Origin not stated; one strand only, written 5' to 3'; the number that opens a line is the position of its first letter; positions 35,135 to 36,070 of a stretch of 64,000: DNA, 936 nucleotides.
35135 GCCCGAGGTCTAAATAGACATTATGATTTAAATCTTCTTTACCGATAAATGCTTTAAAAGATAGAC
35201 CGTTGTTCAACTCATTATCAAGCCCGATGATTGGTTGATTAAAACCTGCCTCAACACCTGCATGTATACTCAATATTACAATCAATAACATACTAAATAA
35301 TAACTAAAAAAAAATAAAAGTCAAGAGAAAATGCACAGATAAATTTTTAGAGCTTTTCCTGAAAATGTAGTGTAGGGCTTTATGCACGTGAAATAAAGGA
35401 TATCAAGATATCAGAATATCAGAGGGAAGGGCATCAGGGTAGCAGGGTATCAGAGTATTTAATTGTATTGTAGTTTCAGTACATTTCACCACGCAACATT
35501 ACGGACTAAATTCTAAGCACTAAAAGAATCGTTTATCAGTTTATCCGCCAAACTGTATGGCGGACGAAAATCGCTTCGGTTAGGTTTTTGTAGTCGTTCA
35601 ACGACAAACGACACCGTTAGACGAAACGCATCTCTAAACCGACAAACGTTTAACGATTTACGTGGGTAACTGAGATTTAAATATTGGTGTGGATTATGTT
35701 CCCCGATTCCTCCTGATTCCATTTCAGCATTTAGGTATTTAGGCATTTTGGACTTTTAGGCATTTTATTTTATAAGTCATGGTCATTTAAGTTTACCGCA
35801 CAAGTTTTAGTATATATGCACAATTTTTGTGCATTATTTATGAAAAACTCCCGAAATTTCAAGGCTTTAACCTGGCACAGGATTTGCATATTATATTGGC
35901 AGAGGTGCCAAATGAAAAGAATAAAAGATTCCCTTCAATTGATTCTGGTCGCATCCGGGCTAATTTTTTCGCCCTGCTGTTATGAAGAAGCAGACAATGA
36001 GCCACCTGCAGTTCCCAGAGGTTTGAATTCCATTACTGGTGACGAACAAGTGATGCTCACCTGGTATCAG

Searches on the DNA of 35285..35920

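Call 75: search_rna_families(source=window, start=35285, end=35920, threshold=evalue, max_evalue=10)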
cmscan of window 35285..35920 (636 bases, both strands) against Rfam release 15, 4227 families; matches with E-value up to 10: 4.
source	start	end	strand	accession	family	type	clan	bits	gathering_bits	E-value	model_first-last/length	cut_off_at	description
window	35766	35868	-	RF02426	SpF03_sRNA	Gene; sRNA;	-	20.6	50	2.2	1-106/106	no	Streptococcus sRNA SpF03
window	35808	35897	+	RF00172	CAESAR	Cis-reg;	-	16.6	45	3.9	1-80/80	no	ctgf/hcs24 CAESAR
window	35815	35890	+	RF00743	mir-308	Gene; miRNA;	-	13.8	60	9.5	1-63/63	no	mir-308 microRNA precursor family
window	35693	35721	-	RF01120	sR33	Gene; snRNA; snoRNA; CD-box;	-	12.6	37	6.8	1-55/55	no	Small nucleolar RNA sR33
